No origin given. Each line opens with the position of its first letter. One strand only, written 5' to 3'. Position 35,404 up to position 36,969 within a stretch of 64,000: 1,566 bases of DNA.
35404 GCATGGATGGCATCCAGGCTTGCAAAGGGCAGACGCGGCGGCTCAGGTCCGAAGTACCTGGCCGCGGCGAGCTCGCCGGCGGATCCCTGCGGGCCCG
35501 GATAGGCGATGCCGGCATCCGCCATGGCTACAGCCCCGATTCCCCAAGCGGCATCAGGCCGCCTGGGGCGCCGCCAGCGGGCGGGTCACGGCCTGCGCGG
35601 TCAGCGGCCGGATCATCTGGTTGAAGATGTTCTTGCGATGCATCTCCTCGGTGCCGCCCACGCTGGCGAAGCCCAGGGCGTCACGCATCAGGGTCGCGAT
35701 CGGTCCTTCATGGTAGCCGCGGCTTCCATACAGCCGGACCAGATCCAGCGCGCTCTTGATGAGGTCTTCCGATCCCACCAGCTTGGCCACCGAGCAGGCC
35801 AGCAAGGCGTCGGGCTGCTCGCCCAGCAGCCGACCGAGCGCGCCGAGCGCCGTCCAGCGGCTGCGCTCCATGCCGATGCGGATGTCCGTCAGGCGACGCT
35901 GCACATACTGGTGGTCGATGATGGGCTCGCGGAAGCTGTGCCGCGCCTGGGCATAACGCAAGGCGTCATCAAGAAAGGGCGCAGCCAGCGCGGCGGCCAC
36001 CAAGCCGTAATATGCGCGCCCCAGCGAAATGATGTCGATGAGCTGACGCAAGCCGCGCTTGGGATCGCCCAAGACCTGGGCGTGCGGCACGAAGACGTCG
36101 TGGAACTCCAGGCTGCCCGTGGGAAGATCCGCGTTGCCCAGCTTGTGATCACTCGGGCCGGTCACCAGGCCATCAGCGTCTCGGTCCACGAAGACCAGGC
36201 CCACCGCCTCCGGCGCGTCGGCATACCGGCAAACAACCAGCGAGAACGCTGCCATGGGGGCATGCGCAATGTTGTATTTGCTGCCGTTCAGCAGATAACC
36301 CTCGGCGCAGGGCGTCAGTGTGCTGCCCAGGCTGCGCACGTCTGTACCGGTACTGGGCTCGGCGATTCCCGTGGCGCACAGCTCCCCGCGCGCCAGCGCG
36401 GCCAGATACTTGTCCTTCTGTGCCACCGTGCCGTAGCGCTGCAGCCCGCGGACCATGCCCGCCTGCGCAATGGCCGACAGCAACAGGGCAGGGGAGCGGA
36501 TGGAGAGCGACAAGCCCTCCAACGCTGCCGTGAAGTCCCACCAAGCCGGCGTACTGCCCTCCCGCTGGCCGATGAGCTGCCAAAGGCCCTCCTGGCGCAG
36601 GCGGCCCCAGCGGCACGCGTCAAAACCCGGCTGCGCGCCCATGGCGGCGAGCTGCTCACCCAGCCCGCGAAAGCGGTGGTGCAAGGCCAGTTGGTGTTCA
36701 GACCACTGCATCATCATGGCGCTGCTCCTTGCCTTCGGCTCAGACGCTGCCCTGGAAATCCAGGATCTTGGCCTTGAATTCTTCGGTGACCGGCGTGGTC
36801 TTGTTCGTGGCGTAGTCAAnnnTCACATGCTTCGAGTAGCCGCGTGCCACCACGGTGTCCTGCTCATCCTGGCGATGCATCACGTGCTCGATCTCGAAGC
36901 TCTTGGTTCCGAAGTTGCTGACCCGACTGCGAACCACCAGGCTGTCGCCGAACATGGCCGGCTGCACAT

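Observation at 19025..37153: Putative sulfur-tropone/tropolone biosynthetic gene cluster with an unfamiliar gene set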

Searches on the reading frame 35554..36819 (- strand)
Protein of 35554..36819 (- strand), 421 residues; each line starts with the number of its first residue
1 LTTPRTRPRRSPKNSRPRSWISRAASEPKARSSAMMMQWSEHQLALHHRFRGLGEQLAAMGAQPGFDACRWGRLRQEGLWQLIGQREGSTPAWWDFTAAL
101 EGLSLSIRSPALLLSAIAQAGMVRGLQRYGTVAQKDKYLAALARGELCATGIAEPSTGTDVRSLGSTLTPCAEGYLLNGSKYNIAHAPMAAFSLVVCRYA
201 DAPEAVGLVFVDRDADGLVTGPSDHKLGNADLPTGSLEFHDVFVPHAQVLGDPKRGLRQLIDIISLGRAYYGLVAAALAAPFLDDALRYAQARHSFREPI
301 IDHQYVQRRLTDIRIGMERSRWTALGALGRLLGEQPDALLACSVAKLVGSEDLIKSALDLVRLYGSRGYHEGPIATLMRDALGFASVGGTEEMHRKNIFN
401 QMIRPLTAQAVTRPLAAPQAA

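Call 6: search_protein_families(library=pfam, proteins=[window:35554-36819:-])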
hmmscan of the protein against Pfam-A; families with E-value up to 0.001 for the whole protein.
window:35554-36819:- (421 aa): 3 families
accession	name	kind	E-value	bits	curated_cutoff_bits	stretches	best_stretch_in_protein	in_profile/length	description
PF00441.29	Acyl-CoA_dh_1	-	3.8e-24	86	22.4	1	255-401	2-148/150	Acyl-CoA dehydrogenase, C-terminal domain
PF02770.24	Acyl-CoA_dh_M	-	7.1e-18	65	33.3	1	149-242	1-97/97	Acyl-CoA dehydrogenase, middle domain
PF02771.21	Acyl-CoA_dh_N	-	0.00028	21.7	22.9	1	67-146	33-113/113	Acyl-CoA dehydrogenase, N-terminal domain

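Call 7: search_protein_families(library=ncbifam, proteins=[window:35554-36819:-], max_evalue=0.00001)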
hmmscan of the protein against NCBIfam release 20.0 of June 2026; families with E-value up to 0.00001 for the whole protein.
window:35554-36819:- (421 aa): 18 families
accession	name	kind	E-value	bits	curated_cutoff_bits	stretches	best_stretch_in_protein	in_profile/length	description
NF042439.1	SulpropCoADesulf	equivalog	4.6e-38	130.9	600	1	118-404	78-372/379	3-sulfinopropanoyl-CoA desulfinase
NF053553.1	prodigi_MBC_PigA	equivalog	9.5e-35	120.4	500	1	113-401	86-378/381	prodigiosin MBC biosynthesis dehydrogenase PigA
NF045652.1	ProlPCPDhRedW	equivalog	4.3e-34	117.9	650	1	122-400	91-371/376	L-prolyl-[peptidyl-carrier protein] dehydrogenase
NF042972.1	AcrlCoAredClosAcrC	equivalog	7.6e-28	97.2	640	1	123-401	94-375/378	acryloyl-CoA reductase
NF045552.1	GlutCoADH_Des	equivalog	8.7e-27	94.3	470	1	119-394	92-371/387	glutaryl-CoA dehydrogenase Acd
NF058590.1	AcCoDHFadEBacil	equivalog_domain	2.6e-26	92.3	600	1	129-314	117-303/586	acyl-CoA dehydrogenase FadE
NF043006.1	CyhCrbnylCoADH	equivalog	9.8e-26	90.6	650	1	109-391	82-364/380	cyclohexane-1-carbonyl-CoA dehydrogenase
NF008997.0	PRK12341.1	equivalog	7.8e-22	77.8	537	1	116-393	86-367/382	acyl-CoA dehydrogenase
TIGR03207.1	cyc_hxne_CoA_dh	equivalog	2.7e-21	75.7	575.35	1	136-395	103-364/372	cyclohexanecarboxyl-CoA dehydrogenase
NF002885.1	PRK03354.1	equivalog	4.7e-14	52.2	540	1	123-393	93-364/378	crotonobetainyl-CoA dehydrogenase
NF052270.1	Staph_DH_FadE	equivalog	5.1e-14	51.8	600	1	130-394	121-385/400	acyl-CoA dehydrogenase FadE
NF007000.1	PRK09463.1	subfamily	2.6e-11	42.6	600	1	126-377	136-406/726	acyl-CoA dehydrogenase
NF009586.0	PRK13026.1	subfamily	7.5e-09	34.4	608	1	126-313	171-378/777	acyl-CoA dehydrogenase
TIGR03204.1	pimC_large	equivalog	1.5e-08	33.9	623.85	1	126-351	100-326/395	pimeloyl-CoA dehydrogenase large subunit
TIGR03203.1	pimD_small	equivalog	2e-08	33.8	652.7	1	100-326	74-298/378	pimeloyl-CoA dehydrogenase small subunit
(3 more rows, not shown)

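Call 10: search_dna_similar(query=window:35554-36819:-, collection=plasmids, mode=protein, max_rows=25)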
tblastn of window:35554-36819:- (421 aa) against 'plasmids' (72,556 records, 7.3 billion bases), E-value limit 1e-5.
Records with a match: 1618; places in all: 3197; records where one place covers at least 80% of the query: 325.
Best place of each record, by identity: <60% 1618.
By first word of the organism name: Rhizobium 263; Ralstonia 137; Sinorhizobium 136; Pseudosulfitobacter 109; Rhodococcus 76; Streptomyces 75; Phaeobacter 62; Bacillus 57; Paracoccus 40; Azospirillum 36; and 179 more.
By predicted mobility (MOB-suite, as given by PLSDB): non-mobilizable 1006; mobilizable 357; conjugative 255.
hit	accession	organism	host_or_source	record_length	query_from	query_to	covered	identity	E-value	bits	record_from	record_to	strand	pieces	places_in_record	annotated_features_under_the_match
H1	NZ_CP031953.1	Phaeobacter inhibens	-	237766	28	414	92%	50.6%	5e-107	354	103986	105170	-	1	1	acyl-CoA dehydrogenase family protein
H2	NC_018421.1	Phaeobacter inhibens 2.10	-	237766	28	414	92%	50.6%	5e-107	354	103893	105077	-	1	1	acyl-CoA dehydrogenase family protein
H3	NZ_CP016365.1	Phaeobacter porticola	cell culture,barnacle at wood pile-on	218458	28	418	93%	49.7%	9e-106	350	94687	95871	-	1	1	acyl-CoA dehydrogenase family protein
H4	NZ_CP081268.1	Phaeobacter inhibens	-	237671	28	414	92%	50.1%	3e-107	354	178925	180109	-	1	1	acyl-CoA dehydrogenase family protein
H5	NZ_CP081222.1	Phaeobacter inhibens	-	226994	28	404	90%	50.8%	2e-107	355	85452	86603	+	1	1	acyl-CoA dehydrogenase family protein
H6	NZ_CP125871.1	Phaeobacter inhibens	Crassostrea virginica,Inner shell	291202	28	404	90%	50.8%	2e-106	352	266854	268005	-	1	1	acyl-CoA dehydrogenase family protein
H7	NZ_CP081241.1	Phaeobacter inhibens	-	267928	28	404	90%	50.5%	1e-106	353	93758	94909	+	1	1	acyl-CoA dehydrogenase family protein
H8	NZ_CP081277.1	Phaeobacter inhibens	-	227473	28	404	90%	50.5%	1e-106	352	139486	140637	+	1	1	acyl-CoA dehydrogenase family protein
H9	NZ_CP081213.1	Phaeobacter inhibens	-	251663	28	404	90%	50.5%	1e-106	352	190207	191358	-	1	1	acyl-CoA dehydrogenase family protein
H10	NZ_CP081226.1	Phaeobacter inhibens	-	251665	28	404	90%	50.5%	1e-106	352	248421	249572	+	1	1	acyl-CoA dehydrogenase family protein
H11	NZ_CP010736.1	Phaeobacter inhibens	cell culture,clam larvae aquaculture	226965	28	404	90%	50.5%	1e-106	352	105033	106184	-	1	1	acyl-CoA dehydrogenase family protein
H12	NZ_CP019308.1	Phaeobacter inhibens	Single cell,seawater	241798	28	404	90%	50.5%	1e-106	352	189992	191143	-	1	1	acyl-CoA dehydrogenase family protein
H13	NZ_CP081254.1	Phaeobacter inhibens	-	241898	28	404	90%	50.5%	1e-106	352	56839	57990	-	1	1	acyl-CoA dehydrogenase family protein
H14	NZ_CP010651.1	Phaeobacter inhibens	cell culture,zooplankton aquaculture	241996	28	404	90%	50.5%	1e-106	352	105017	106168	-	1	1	acyl-CoA dehydrogenase family protein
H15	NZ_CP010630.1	Phaeobacter inhibens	cell culture,clam larvae aquaculture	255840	28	404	90%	50.5%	1e-106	352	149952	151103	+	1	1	acyl-CoA dehydrogenase family protein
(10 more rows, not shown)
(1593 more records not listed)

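Call 11: get_annotated_region(hit=H2, flank=9000)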
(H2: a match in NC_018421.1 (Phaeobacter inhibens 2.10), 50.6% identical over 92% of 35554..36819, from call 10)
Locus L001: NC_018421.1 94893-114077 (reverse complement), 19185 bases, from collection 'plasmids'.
description: Phaeobacter inhibens 2.10 plasmid pPGA2_239, complete sequence
organism: Phaeobacter inhibens 2.10 (NCBI taxid 383629)
taxonomy: Bacteria; Pseudomonadota; Alphaproteobacteria; Rhodobacterales; Roseobacteraceae; Phaeobacter; Phaeobacter inhibens; Phaeobacter inhibens 2.10
host: -; source: -; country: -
typing (MOB-suite, as given by PLSDB): non-mobilizable; replicon rep_cluster_377
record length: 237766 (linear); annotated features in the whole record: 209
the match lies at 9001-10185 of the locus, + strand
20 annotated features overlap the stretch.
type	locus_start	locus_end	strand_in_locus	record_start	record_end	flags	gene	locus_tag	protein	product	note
CDS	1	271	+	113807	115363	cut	-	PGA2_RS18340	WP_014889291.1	ABC transporter substrate-binding protein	-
CDS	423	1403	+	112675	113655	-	-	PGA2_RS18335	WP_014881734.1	ABC transporter permease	GO:0055085 - transmembrane transport [Evidence IEA]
CDS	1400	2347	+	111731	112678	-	-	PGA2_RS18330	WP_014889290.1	ABC transporter permease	-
CDS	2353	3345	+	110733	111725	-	-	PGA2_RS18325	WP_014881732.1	ABC transporter ATP-binding protein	-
CDS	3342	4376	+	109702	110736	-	-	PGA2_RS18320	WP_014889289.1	oligopeptide/dipeptide ABC transporter ATP-binding protein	-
CDS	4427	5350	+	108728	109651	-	-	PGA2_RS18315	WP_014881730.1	LysR family transcriptional regulator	GO:0006355 - regulation of DNA-templated transcription [Evidence IEA]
CDS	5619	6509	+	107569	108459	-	-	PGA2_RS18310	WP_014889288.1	LysR family transcriptional regulator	GO:0006355 - regulation of DNA-templated transcription [Evidence IEA]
CDS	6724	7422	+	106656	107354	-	-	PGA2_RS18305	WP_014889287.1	glutathione S-transferase family protein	-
CDS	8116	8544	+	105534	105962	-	-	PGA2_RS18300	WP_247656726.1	prephenate dehydratase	-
CDS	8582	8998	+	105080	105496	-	-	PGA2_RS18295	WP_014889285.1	acyl-CoA thioesterase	-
CDS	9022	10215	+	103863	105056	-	-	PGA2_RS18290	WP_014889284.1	acyl-CoA dehydrogenase family protein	-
CDS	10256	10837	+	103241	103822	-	-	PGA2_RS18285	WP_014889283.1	hypothetical protein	-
CDS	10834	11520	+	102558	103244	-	-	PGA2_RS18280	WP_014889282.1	M23 family metallopeptidase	GO:0006508 - proteolysis [Evidence IEA]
CDS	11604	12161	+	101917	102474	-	-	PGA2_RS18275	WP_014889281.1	gamma-glutamylcyclotransferase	GO:0006751 - glutathione catabolic process [Evidence IEA]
CDS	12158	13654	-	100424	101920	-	-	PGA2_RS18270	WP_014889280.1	ATP-binding cassette domain-containing protein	-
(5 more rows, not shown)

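Call 14: find_related_loci(query=window:35554-36819:-, collection=genome_contigs, flank=10000)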
Query window:35554-36819:- (421 aa) in genome_contigs; peptide patterns used: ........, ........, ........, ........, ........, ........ (x = any residue, [..] = any of these).
64 stretches matched a pattern; 17 encode a relative of the query (tblastn E <= 1e-3); 17 distinct loci.
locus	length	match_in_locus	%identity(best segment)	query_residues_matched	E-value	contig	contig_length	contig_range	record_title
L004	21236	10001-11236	76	2-413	0e+0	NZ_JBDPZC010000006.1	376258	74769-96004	Roseateles flavus strain 2.12 contig6, whole genome shotgun sequence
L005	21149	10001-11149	75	28-410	0e+0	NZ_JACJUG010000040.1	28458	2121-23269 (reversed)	Mitsuaria sp. WAJ17 NODE_40_length_28458_cov_35.197381, whole genome shotgun sequence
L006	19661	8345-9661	68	2-412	0e+0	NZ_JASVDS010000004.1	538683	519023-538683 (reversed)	Roseateles subflavus strain APW6 contig4, whole genome shotgun sequence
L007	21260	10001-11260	69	7-402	0e+0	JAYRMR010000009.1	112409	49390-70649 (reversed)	MAG: Burkholderiaceae bacterium isolate XM2_XAASGE2bin.6 NODE_167_length_112409_cov_3.877033, whole genome shotgun seque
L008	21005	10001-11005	28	73-404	2e-29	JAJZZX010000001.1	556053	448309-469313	MAG: Thermoplasmata archaeon isolate TL2-2.bin24 NODE_1_length_556053_cov_129.838261, whole genome shotgun sequence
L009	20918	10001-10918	27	106-404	3e-18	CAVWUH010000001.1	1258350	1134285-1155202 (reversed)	MAG: uncultured Acidobacteriota bacterium isolate MFD07386.bin.2.1 genome assembly, contig: contig_10974, whole genome s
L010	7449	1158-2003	28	130-403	3e-15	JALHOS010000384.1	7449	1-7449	MAG: Myxococcaceae bacterium isolate bin.172 c_000000033721, whole genome shotgun sequence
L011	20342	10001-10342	36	134-251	1e-13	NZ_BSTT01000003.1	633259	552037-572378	Actinomycetospora sp. NBRC 106378 sequence03, whole genome shotgun sequence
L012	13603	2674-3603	24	95-400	3e-11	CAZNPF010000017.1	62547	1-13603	MAG TPA_asm: uncultured Pseudomonadales bacterium isolate SRP263991_co5_11 genome assembly, contig: NODE_1061_length_625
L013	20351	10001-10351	33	134-251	5e-10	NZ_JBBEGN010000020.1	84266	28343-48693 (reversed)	Actinomycetospora aurantiaca strain OC33-EN08 20, whole genome shotgun sequence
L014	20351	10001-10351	33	134-251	9e-9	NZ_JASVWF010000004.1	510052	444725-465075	Actinomycetospora termitidis strain Odt1-22 Assembly_contig_4, whole genome shotgun sequence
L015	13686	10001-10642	28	174-381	3e-8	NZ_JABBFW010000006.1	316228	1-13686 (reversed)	Azohydromonas caseinilytica strain G-1-1-14 contig6, whole genome shotgun sequence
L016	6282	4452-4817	32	174-302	1e-7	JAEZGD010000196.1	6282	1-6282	MAG: Planctomycetota bacterium isolate OH_CBrB_83 k127_2558614, whole genome shotgun sequence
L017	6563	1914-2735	26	98-358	6e-7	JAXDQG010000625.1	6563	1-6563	MAG: Acidimicrobiia bacterium isolate BP_73 scaffold_1458609, whole genome shotgun sequence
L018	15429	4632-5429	27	131-381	9e-7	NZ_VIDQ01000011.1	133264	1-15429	Azohydromonas aeria strain CFCC 13393 Scaffold11, whole genome shotgun sequence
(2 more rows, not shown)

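Call 25: find_homologous_proteins(query=window:35554-36819:-, max_evalue=1e-40)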
Query window:35554-36819:- (421 aa): 110 proteins with E <= 1e-40 among 8000 candidates.
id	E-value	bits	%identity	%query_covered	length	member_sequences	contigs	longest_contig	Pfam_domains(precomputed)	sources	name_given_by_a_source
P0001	3.0e-256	868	100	92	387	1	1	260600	PF02770.25,PF00441.30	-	-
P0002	3.2e-214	730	85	92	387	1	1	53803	PF02770.25,PF00441.30,PF02771.22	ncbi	-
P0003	1.8e-205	701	82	89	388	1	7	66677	PF02770.25,PF00441.30,PF02771.22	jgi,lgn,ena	-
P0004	1.1e-196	672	78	90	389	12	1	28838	PF02770.25,PF00441.30,PF02771.22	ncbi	-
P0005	4.0e-189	647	78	88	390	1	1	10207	PF02770.25,PF00441.30,PF02771.22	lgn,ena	-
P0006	7.6e-185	633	79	86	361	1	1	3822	PF02770.25,PF00441.30,PF02771.22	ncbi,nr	ncbi:MAG TPA: acyl-CoA dehydrogenase, partial [Burkholderiaceae bacterium]|nr:acyl-CoA dehydrogenase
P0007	7.9e-177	607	70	90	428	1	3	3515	PF02770.25,PF00441.30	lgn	-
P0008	6.2e-174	597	68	92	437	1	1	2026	PF02770.25,PF00441.30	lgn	-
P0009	6.9e-174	597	71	89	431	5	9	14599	PF02770.25,PF00441.30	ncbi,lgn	-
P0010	2.6e-172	592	70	90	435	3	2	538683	PF02770.25,PF00441.30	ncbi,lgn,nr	ncbi:acyl-CoA dehydrogenase family protein [Roseateles subflavus]|nr:acyl-CoA dehydrogenase [Pelomon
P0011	5.4e-158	544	66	91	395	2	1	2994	PF02770.25,PF00441.30,PF02771.22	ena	-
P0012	3.0e-149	516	66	88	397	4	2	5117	PF02770.25,PF00441.30,PF02771.22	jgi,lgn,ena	-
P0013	1.6e-139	484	60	89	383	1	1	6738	PF02770.25,PF00441.30,PF02771.22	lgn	-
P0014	7.7e-139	481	60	88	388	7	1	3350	PF02770.25,PF00441.30,PF02771.22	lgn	-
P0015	4.7e-138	479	60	88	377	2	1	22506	PF02770.25,PF00441.30,PF02771.22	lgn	-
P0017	4.2e-136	472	60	88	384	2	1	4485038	PF02770.25,PF00441.30,PF02771.22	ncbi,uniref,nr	ncbi:acyl-CoA dehydrogenase family protein [Paraburkholderia sp. D15]|uniref:acyl-CoA dehydrogenase 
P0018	1.3e-135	471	60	88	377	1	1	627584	PF02770.25,PF00441.30,PF02771.22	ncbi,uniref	ncbi:acyl-CoA dehydrogenase family protein [Hydrogenophaga sp. RWCD_12]|uniref:acyl-CoA dehydrogenas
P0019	3.6e-135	469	60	88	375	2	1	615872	PF02770.25,PF00441.30,PF02771.22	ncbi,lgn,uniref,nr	ncbi:acyl-CoA dehydrogenase family protein [Pseudoduganella violaceinigra]|uniref:acyl-CoA dehydroge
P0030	9.2e-134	465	60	87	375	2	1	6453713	PF02770.25,PF00441.30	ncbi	ncbi:acyl-CoA dehydrogenase family protein [Janthinobacterium lividum]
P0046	2.5e-131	457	58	88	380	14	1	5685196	PF02770.25,PF00441.30,PF02771.22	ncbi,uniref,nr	ncbi:acyl-CoA dehydrogenase family protein [Pseudomonas tructae]|uniref:Acyl-CoA dehydrogenase famil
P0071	2.2e-125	437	57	88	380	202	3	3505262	PF02770.25,PF00441.30,PF02771.22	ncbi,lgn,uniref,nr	ncbi:acyl-CoA dehydrogenase family protein [Burkholderia seminalis]|uniref:acyl-CoA dehydrogenase fa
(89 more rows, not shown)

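Call 26: find_encoding_contigs(protein=P0071, flank=10000, max_places=1)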
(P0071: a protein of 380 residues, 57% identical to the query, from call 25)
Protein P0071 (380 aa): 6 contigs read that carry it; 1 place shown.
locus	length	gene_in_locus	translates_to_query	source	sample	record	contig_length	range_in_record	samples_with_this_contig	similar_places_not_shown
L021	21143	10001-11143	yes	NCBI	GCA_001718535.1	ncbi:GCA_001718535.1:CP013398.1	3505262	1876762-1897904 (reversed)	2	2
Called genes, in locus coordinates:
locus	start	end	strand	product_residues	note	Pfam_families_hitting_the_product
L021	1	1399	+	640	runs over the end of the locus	PF00496:SBP_bac_5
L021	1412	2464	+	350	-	PF00528:BPD_transp_1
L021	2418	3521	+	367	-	PF12911:OppC_N, PF00528:BPD_transp_1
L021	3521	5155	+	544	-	PF00005:ABC_tran, PF00006:ATP-synt_ab (faint), PF02463:SMC_N (weak), PF13401:AAA_22 (faint), PF13304:AAA_21 (weak), PF00005:ABC_tran, PF02463:SMC_N, PF13304:AAA_21 (weak), +3 more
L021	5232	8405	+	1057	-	PF00873:ACR_tran, PF03176:MMPL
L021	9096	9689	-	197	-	PF13302:Acetyltransf_3, PF00583:Acetyltransf_1, PF13508:Acetyltransf_7 (weak)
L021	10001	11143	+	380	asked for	PF02771:Acyl-CoA_dh_N, PF02770:Acyl-CoA_dh_M, PF00441:Acyl-CoA_dh_1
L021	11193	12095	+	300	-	PF03328:HpcH_HpaI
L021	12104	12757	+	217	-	PF12766:Pyridox_oxase_2 (weak), PF01243:PNPOx_N, PF10590:PNP_phzG_C (weak)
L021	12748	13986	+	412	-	PF01053:Cys_Met_Meta_PP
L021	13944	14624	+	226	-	PF02798:GST_N, PF13409:GST_N_2, PF13417:GST_N_3, PF00043:GST_C (weak), PF13410:GST_C_2 (weak)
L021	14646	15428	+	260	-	PF00117:GATase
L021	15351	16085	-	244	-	PF03472:Autoind_bind, PF00196:GerE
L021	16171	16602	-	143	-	-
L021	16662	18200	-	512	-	PF07690:MFS_1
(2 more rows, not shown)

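Call 27: find_encoding_contigs(protein=P0030, flank=10000, max_places=1)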
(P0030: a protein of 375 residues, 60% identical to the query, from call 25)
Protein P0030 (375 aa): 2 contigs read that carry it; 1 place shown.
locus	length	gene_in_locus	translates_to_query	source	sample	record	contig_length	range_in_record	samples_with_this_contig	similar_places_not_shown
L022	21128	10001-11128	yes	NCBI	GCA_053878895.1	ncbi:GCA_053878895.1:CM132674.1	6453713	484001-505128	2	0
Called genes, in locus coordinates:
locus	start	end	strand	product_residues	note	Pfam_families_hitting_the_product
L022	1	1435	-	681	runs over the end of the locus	PF07715:Plug, PF00593:TonB_dep_Rec_b-barrel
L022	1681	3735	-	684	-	PF00171:Aldedh, PF01575:MaoC_dehydratas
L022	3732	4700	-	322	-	PF02951:GSH-S_N, PF02955:GSH-S_ATP, PF08443:RimK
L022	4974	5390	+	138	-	PF13279:4HBT_2, PF03061:4HBT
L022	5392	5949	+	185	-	-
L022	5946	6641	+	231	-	PF01551:Peptidase_M23 (weak)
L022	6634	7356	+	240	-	PF00117:GATase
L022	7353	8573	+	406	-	PF00155:Aminotran_1_2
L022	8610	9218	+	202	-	PF02441:Flavoprotein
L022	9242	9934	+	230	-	PF13417:GST_N_3, PF13409:GST_N_2 (faint), PF22041:GST_C_7, PF00043:GST_C (weak), PF13410:GST_C_2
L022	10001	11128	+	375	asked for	PF02770:Acyl-CoA_dh_M, PF00441:Acyl-CoA_dh_1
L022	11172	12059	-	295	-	PF00126:HTH_1, PF03466:LysR_substrate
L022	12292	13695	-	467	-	PF00939:Na_sulph_symp, PF03600:CitMHS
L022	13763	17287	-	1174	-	PF01558:POR, PF20169:DUF6537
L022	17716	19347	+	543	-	PF04262:Glu_cys_ligase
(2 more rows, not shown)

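Call 28: find_encoding_contigs(protein=P0002, flank=10000, max_places=1)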
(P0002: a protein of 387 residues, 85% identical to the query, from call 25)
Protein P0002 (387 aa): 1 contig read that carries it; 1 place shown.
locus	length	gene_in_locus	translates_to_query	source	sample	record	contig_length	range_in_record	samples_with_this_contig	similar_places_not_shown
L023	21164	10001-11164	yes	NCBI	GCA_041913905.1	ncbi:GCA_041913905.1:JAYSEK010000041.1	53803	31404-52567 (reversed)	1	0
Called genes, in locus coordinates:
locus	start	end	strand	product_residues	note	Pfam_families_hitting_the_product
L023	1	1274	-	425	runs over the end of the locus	PF00202:Aminotran_3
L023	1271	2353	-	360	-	PF04321:RmlD_sub_bind, PF01073:3Beta_HSD (faint), PF01370:Epimerase, PF07993:NAD_binding_4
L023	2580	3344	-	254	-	PF00165:HTH_AraC (faint), PF12833:HTH_18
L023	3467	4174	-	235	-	PF08021:FAD_binding_9 (weak), PF04954:SIP (weak)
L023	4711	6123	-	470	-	PF12801:Fer4_5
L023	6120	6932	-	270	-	PF03239:FTR1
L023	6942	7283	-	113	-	PF13473:Cupredoxin_1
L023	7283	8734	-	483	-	PF04966:OprB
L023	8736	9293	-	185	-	PF10634:Iron_transport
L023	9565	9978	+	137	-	PF13279:4HBT_2, PF03061:4HBT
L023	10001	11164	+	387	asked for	PF02771:Acyl-CoA_dh_N (weak), PF02770:Acyl-CoA_dh_M, PF00441:Acyl-CoA_dh_1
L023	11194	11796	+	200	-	PF00800:PDT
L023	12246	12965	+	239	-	PF03472:Autoind_bind, PF00196:GerE, PF08281:Sigma70_r4_2 (weak)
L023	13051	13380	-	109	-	-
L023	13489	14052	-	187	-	PF00440:TetR_N, PF17918:TetR_C_15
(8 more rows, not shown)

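Call 48: search_solved_structures(query=P0001, max_evalue=1e-20, show_alignments=1)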
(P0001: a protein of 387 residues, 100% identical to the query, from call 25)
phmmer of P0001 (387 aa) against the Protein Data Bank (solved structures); distinct sequences matched with E-value up to 1e-20: 41.
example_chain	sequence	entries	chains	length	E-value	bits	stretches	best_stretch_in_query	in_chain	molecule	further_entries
4iv6_A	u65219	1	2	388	5.5e-31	111.2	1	92-369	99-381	Acyl-CoA dehydrogenase FadE3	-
3nf4_A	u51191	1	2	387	1.9e-29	106.2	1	90-363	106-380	acyl-CoA dehydrogenase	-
5ol2_C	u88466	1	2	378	2.2e-28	102.7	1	62-368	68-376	Acyl-CoA dehydrogenase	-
3pfd_A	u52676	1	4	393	6.6e-28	101.1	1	75-362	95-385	Acyl-CoA dehydrogenase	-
2dvl_A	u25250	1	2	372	2.4e-27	99.3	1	63-368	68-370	Acyl-CoA dehydrogenase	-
6af6_A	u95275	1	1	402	3.1e-27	98.9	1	59-336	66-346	L-prolyl-[peptidyl-carrier protein] dehydrogenase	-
5zw0_A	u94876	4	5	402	5.6e-27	98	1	59-336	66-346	L-prolyl-[peptidyl-carrier protein] dehydrogenase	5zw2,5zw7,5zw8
1buc_A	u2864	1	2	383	4.5e-26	95.1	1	65-359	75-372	BUTYRYL-COA DEHYDROGENASE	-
5lnx_A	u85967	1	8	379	5.6e-26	94.8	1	74-364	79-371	Acyl-CoA dehydrogenase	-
6cxt_B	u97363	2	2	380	1.8e-25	93.1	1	2-368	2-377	Butyryl-CoA dehydrogenase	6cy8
3mpi_A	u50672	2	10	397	1.9e-25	93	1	86-358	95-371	Glutaryl-CoA dehydrogenase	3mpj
7szv_A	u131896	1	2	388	2e-25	92.9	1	59-359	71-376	Acyl-CoA dehydrogenase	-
1jqi_A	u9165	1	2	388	2.4e-25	92.7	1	58-370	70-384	short chain acyl-CoA dehydrogenase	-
1ws9_A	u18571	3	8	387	5.2e-25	91.6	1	77-361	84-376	acyl-CoA dehydrogenase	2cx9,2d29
6fah_C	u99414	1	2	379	6.2e-25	91.3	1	93-367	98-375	Caffeyl-CoA reductase-Etf complex subunit CarC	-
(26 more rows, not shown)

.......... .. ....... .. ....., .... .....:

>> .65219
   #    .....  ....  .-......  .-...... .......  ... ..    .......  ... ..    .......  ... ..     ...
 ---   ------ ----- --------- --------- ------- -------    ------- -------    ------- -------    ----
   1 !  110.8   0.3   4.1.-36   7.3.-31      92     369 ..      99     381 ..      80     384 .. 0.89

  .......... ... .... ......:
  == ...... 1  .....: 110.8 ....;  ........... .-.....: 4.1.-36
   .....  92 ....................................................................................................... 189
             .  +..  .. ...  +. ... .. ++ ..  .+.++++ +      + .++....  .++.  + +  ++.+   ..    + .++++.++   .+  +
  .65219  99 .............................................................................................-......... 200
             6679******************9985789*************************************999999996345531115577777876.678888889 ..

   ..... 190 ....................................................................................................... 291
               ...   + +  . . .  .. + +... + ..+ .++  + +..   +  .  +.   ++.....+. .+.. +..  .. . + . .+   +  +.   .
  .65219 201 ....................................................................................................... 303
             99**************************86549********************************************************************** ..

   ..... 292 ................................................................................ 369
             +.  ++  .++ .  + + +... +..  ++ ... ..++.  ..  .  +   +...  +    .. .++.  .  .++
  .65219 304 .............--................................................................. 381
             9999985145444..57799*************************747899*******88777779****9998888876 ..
